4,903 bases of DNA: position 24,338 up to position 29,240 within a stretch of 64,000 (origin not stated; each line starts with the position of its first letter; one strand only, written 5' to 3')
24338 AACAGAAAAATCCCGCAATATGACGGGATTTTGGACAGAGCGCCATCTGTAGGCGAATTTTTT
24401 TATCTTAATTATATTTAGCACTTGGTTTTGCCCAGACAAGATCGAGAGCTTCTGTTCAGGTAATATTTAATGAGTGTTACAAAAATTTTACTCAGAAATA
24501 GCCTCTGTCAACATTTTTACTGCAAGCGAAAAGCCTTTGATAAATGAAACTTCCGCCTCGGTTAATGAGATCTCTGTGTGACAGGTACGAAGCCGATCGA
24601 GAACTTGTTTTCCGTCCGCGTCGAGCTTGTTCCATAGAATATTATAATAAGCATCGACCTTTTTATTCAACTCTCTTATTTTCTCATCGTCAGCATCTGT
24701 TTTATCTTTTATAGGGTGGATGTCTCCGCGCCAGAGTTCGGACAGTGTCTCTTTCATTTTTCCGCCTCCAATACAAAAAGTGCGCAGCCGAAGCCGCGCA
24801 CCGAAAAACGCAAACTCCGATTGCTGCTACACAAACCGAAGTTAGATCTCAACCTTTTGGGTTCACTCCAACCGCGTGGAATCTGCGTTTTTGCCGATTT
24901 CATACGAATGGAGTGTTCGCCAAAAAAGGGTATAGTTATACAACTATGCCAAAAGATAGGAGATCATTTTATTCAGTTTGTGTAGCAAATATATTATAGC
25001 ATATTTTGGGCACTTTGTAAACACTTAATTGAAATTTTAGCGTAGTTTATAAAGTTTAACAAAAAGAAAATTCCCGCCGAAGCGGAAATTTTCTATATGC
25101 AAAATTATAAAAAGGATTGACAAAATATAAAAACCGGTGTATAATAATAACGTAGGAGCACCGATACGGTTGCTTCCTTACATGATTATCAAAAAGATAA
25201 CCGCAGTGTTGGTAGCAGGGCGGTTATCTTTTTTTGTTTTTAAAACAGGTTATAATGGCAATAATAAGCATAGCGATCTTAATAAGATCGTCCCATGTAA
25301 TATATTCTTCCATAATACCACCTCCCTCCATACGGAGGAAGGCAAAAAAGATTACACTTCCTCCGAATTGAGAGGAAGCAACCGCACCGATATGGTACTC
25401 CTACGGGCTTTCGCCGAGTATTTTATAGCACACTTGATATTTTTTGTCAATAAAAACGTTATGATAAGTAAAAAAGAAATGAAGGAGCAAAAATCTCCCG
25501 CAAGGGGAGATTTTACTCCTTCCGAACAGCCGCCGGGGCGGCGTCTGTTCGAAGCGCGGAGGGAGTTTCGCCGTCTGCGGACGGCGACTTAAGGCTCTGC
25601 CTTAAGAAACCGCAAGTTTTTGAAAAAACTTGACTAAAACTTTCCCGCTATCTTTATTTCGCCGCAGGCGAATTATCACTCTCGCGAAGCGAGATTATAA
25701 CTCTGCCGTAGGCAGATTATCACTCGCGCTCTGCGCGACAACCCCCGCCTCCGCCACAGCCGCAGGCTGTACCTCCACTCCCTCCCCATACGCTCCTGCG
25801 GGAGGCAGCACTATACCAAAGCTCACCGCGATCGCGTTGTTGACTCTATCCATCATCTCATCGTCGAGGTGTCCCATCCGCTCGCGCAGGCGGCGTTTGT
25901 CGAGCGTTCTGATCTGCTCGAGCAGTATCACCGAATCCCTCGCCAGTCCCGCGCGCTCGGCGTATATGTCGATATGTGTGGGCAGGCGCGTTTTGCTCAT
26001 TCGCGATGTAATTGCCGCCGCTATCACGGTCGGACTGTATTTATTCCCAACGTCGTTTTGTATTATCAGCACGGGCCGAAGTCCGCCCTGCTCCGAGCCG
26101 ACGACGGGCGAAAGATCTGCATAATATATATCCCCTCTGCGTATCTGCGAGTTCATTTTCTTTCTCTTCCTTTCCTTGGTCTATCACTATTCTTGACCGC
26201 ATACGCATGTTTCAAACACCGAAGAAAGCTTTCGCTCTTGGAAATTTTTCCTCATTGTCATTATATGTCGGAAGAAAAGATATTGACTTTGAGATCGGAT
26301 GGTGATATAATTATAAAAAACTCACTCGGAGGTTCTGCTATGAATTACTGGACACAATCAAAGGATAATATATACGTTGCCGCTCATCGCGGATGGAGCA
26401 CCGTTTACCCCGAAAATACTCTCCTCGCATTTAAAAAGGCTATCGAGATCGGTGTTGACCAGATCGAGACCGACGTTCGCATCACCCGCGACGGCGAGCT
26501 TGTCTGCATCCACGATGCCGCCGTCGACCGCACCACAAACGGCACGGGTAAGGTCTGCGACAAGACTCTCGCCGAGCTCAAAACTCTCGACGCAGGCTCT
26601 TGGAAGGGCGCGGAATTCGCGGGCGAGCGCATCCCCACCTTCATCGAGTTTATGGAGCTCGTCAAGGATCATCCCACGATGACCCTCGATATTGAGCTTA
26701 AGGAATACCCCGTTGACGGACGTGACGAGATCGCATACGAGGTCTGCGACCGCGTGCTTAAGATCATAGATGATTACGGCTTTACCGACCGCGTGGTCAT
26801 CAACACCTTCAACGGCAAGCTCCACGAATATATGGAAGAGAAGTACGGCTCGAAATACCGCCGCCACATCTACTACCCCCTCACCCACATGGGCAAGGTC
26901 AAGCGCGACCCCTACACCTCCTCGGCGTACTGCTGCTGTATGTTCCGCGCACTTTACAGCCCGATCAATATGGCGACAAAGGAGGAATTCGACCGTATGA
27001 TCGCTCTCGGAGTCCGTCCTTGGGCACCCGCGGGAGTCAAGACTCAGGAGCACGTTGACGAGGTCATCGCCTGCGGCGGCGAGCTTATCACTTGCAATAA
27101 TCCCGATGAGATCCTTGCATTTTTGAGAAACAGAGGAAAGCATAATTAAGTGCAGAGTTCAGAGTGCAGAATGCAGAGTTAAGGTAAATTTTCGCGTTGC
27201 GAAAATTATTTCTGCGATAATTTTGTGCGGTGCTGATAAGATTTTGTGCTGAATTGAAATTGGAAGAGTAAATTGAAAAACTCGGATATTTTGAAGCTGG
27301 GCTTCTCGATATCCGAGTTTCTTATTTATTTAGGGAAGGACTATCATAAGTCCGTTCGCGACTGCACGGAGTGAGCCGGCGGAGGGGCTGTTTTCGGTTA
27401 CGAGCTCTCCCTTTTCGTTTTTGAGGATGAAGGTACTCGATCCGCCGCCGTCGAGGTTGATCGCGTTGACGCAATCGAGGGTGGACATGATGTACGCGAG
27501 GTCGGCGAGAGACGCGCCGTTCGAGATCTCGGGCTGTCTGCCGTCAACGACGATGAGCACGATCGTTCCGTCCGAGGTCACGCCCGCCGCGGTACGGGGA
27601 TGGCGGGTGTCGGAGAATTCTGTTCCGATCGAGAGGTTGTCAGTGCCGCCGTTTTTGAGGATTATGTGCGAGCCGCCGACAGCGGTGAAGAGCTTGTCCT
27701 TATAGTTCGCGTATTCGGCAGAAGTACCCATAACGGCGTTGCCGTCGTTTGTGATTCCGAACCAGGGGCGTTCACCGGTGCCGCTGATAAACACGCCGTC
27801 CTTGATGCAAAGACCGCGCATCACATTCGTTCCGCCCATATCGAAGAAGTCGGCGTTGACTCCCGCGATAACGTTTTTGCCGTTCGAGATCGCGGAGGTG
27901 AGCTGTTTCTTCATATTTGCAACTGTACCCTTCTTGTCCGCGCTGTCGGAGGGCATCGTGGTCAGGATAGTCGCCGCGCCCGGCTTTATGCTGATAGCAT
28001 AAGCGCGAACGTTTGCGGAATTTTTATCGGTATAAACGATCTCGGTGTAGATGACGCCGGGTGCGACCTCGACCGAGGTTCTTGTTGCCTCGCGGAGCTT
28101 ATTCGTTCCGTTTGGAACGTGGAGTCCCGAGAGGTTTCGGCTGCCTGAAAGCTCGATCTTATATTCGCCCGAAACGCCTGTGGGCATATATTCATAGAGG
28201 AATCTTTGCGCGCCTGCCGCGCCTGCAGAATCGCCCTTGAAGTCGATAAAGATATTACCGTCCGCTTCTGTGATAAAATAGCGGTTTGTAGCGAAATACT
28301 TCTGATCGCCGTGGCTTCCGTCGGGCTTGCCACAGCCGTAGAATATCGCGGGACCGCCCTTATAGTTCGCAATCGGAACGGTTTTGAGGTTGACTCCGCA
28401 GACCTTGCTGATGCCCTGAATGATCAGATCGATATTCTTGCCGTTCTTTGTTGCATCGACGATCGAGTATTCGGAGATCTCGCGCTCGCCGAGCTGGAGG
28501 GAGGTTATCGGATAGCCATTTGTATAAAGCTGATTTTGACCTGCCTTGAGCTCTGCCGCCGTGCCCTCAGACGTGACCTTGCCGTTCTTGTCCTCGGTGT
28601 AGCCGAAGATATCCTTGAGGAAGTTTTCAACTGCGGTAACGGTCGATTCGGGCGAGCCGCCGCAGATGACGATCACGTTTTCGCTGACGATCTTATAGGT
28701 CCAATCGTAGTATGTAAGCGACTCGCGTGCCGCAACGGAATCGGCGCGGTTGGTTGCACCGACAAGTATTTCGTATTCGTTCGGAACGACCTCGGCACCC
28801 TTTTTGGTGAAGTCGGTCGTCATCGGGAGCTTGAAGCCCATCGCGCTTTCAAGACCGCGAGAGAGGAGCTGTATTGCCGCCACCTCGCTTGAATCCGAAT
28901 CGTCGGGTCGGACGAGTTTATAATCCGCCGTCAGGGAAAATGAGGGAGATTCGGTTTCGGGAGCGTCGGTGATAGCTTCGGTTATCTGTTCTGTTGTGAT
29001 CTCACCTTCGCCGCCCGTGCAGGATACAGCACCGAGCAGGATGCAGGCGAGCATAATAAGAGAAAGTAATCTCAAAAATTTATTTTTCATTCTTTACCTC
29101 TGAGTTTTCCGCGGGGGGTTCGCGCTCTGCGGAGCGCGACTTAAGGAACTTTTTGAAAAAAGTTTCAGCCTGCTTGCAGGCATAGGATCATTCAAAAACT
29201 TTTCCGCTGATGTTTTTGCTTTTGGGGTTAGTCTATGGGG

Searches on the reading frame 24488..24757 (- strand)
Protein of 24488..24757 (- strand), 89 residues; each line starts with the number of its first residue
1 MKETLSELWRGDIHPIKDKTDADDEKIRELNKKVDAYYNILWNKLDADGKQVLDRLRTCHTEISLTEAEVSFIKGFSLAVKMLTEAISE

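Call 10: search_protein_families(library=pfam, proteins=[window:24488-24757:-], max_evalue=0.01)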
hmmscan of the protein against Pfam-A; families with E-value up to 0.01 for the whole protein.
window:24488-24757:- (89 aa): 1 family
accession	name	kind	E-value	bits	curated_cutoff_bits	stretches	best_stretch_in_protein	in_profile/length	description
PF20648.2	DUF6809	-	1.6e-16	61.3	27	1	1-86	1-85/85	Family of unknown function (DUF6809)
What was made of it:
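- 24488..24769 (-): L2 regulated gene: RBS GGAGG at 24765-24769 and an 89-aa DUF6809 protein at 24488-24757. Call 10 (PF20648, E = 1.6e-16).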

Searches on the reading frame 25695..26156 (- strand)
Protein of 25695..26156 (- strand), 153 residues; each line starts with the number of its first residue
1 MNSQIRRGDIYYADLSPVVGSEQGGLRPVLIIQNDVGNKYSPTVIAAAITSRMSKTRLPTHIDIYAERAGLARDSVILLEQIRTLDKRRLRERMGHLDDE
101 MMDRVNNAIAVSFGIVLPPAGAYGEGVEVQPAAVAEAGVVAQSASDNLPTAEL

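Call 11: search_protein_families(library=pfam, proteins=[window:25695-26156:-], max_evalue=0.01)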
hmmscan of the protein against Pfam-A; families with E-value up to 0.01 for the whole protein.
window:25695-26156:- (153 aa): 1 family
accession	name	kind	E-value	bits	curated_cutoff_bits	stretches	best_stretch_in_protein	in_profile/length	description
PF02452.23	PemK_toxin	-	1.2e-36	125.6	23.1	1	6-113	1-109/109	PemK-like, MazF-like toxin of type II toxin-antitoxin system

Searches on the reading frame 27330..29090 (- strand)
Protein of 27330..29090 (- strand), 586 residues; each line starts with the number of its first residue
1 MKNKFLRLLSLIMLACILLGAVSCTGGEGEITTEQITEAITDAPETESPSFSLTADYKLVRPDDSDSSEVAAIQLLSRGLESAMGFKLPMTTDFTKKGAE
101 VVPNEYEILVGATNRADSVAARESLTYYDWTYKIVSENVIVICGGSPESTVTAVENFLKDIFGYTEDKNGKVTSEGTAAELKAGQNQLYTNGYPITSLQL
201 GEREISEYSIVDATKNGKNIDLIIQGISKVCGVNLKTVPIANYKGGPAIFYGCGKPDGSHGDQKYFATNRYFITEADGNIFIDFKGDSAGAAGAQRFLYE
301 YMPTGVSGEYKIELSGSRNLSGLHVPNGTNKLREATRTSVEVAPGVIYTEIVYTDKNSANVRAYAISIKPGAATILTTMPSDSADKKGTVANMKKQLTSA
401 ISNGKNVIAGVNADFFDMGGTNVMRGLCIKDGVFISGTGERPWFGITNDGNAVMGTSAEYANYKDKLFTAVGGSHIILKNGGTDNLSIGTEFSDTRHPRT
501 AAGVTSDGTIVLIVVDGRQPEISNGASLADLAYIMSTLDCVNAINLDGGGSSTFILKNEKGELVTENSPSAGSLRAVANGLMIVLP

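Call 11: search_protein_families(library=pfam, proteins=[window:27330-29090:-], max_evalue=0.01)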
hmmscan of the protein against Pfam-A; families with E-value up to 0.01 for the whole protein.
window:27330-29090:- (586 aa): 1 family
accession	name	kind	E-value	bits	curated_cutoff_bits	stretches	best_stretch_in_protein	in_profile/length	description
PF09992.14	NAGPA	-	1.3e-37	130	25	1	406-583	2-168/169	Phosphodiester glycosidase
